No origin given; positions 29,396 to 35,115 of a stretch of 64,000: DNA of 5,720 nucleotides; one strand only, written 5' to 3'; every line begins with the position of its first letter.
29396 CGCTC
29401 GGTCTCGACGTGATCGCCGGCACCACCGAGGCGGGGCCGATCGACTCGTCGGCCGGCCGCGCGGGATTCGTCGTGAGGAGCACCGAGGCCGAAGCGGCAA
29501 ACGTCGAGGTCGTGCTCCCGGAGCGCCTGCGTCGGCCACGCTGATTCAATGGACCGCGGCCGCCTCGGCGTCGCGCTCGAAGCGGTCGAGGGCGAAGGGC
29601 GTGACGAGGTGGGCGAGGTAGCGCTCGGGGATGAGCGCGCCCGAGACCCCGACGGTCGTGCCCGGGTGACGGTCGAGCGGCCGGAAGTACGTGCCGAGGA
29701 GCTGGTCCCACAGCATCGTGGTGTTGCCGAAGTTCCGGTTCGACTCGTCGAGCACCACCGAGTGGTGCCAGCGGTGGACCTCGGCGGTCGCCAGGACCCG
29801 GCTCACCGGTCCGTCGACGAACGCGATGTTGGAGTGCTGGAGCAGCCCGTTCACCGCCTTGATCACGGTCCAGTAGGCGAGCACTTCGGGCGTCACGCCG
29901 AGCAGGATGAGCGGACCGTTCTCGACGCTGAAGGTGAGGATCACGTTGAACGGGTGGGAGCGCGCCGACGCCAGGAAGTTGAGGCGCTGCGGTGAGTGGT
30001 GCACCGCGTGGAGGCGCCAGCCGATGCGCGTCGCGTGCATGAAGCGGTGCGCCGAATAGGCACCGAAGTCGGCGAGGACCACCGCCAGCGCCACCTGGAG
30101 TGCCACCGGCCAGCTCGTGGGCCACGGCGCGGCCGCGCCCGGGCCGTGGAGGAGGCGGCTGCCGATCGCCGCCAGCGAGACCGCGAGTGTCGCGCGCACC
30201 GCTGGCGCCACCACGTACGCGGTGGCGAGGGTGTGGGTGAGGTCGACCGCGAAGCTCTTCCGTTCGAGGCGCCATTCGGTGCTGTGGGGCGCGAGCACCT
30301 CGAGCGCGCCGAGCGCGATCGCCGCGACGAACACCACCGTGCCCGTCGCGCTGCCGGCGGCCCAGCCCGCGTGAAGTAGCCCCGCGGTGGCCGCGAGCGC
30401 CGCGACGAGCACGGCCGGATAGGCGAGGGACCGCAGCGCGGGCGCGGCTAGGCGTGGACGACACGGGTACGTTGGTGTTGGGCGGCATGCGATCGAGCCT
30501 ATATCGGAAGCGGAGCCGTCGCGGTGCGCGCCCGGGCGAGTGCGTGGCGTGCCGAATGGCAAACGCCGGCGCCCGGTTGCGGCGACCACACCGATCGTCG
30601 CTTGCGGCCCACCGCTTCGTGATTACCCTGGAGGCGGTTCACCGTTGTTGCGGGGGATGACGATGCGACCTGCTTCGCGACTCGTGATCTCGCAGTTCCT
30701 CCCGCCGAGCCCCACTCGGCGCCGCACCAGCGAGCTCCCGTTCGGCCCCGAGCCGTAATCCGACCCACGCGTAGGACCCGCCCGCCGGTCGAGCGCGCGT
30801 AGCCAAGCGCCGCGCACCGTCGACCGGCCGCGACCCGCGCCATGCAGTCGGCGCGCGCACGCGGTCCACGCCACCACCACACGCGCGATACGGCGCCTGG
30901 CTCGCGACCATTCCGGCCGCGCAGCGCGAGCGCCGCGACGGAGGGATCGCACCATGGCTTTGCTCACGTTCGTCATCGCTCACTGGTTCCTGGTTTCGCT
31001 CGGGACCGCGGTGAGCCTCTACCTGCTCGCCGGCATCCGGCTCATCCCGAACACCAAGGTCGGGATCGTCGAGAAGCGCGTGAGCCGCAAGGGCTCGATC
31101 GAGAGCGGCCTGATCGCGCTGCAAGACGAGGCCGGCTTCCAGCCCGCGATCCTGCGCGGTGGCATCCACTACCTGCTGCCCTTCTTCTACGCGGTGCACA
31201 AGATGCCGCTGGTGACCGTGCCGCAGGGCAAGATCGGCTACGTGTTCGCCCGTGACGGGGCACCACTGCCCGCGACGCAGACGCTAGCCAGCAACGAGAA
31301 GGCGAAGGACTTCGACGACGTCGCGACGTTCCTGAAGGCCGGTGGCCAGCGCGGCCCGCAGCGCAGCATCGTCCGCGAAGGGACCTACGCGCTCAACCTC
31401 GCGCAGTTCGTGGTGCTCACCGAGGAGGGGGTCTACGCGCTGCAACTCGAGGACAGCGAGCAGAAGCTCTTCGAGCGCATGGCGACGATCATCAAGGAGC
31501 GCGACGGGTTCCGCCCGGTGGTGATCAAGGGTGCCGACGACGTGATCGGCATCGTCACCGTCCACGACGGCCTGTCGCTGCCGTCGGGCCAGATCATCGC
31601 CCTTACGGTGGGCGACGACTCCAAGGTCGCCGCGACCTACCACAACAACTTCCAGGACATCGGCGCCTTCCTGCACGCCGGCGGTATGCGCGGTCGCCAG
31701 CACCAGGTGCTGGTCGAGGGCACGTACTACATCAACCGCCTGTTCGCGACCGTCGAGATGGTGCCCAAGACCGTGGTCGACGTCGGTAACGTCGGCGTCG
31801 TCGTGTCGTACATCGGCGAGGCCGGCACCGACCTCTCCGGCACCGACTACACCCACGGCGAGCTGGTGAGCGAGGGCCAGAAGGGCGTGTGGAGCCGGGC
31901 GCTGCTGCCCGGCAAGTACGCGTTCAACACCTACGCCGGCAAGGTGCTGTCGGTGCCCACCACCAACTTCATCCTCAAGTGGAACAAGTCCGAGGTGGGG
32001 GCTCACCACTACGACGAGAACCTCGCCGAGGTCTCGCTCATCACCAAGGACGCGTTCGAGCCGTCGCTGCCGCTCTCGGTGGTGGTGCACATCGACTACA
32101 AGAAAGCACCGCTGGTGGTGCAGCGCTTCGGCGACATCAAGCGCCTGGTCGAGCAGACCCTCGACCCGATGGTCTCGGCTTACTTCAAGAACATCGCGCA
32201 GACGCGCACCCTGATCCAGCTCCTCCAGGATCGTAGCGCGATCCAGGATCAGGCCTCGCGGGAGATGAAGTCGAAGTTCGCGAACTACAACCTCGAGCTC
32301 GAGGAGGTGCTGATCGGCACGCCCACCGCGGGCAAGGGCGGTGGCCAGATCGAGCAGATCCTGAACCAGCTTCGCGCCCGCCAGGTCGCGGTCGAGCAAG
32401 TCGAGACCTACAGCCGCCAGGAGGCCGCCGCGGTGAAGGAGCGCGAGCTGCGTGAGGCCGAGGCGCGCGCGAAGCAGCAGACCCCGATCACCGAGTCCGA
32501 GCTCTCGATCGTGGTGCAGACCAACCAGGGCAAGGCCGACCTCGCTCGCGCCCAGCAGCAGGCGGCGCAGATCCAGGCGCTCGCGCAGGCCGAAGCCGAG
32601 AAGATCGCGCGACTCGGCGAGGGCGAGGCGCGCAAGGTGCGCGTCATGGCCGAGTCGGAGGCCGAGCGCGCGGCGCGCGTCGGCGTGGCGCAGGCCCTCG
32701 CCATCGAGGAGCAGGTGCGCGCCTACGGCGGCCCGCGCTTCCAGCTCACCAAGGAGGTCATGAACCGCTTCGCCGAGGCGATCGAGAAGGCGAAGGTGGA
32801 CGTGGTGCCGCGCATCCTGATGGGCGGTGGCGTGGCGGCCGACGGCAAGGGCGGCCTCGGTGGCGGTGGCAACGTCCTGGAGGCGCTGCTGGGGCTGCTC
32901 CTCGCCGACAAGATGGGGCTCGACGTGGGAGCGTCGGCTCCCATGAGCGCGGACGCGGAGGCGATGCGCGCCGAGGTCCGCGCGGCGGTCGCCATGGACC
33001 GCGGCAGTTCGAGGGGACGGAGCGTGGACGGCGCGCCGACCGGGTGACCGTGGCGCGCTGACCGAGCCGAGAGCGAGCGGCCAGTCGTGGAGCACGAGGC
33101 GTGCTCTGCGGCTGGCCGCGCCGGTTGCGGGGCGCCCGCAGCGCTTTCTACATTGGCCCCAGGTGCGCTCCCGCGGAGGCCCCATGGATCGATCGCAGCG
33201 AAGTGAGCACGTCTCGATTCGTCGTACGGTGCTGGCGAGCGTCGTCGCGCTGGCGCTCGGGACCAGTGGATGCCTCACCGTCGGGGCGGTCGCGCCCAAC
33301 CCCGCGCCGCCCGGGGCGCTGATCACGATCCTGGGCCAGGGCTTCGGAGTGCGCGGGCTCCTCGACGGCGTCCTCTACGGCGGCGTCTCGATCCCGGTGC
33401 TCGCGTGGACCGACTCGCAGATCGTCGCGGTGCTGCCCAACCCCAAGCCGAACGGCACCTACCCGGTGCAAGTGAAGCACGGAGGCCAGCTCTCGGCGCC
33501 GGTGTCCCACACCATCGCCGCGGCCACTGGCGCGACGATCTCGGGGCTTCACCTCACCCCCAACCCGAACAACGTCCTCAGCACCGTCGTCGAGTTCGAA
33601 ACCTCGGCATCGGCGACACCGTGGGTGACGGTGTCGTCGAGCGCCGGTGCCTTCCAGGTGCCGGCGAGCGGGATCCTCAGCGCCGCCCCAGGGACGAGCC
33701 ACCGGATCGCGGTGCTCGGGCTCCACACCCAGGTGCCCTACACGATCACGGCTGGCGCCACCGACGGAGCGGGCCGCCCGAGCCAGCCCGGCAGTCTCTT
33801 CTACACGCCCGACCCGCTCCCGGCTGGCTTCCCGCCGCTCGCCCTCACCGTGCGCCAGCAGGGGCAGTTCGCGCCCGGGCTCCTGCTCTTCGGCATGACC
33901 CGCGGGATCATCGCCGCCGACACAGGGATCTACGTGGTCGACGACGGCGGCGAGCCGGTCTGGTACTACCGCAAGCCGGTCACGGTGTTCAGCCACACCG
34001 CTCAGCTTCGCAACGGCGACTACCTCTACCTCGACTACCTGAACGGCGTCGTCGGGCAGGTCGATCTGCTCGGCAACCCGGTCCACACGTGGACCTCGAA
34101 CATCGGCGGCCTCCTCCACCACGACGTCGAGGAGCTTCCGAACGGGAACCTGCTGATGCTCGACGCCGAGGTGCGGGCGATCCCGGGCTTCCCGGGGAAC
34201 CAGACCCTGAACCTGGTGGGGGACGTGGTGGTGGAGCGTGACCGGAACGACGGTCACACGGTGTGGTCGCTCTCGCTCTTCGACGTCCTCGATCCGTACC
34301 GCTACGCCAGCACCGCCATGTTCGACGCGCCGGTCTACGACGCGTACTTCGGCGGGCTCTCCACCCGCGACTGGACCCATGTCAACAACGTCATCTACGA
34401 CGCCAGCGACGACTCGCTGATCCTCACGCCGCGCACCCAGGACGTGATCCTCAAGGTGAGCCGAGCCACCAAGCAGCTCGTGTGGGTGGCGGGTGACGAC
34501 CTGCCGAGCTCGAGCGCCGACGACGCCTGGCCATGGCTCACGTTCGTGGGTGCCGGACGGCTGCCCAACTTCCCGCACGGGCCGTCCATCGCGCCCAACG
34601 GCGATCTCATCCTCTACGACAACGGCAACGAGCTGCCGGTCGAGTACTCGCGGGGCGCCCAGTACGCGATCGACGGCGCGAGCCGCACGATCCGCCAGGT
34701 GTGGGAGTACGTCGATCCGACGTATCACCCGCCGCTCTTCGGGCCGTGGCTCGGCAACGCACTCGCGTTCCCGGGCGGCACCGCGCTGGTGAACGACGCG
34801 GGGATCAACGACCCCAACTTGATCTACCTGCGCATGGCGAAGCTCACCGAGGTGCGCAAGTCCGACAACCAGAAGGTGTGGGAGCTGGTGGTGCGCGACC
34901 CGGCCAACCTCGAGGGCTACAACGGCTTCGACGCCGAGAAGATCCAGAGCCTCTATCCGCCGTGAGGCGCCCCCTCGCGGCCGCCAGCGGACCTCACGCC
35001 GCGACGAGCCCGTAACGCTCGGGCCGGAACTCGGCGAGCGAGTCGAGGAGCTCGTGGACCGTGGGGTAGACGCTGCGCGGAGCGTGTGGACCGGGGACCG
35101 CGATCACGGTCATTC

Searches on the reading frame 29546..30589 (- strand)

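Call 9: search_protein_families(library=pfam, proteins=[window:29546-30589:-], max_evalue=0.01)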
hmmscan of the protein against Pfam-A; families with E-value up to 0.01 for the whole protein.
window:29546-30589:- (347 aa): 1 family
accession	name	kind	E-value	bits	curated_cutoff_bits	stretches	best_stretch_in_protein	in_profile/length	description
PF04116.19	FA_hydroxylase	-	5.2e-28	98.5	31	1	167-300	2-132/132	Fatty acid hydroxylase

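Call 61: search_protein_families(library=ncbifam, proteins=[window:29546-30589:-], max_evalue=0.00001)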
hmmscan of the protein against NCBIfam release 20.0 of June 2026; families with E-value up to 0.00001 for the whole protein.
window:29546-30589:- (347 aa): 1 family
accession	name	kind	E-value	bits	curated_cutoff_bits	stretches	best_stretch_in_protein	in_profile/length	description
NF052566.1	OrLpdHdlsOlsERhiz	equivalog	2.4e-57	194.5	475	1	51-333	5-284/293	ornithine lipid hydroxylase OlsE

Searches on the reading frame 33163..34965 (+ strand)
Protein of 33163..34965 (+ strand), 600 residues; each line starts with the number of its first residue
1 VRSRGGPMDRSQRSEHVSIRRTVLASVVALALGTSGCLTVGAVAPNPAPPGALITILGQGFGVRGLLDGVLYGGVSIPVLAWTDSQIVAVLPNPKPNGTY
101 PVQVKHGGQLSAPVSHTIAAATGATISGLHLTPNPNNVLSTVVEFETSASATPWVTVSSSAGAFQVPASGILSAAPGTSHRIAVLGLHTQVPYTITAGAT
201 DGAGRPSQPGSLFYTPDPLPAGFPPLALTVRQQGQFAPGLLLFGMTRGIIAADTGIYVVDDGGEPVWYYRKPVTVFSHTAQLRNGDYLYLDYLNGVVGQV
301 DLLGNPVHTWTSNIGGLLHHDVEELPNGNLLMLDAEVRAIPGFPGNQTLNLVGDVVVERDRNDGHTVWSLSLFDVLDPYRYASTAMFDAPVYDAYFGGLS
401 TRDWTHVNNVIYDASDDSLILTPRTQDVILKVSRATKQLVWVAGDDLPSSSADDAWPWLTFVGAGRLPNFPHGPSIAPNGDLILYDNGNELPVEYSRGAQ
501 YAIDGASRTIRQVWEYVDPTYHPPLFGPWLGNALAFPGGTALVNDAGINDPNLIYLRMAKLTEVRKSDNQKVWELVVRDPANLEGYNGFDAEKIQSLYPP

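Call 9: search_protein_families(library=pfam, proteins=[window:33163-34965:+], max_evalue=0.01)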
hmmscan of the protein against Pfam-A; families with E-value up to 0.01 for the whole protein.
window:33163-34965:+ (600 aa): 3 families
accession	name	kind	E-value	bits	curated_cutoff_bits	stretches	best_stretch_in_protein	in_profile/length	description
PF05935.17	Arylsulfotrans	-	6.2e-51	174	24.2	1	253-580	27-366/374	Arylsulfotransferase (ASST)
PF01833.30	TIG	-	3e-09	37.2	20.9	1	39-117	2-83/84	IPT/TIG domain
PF14269.12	Arylsulfotran_2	-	0.0074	16.1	27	0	317-442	58-181/301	Arylsulfotransferase (ASST)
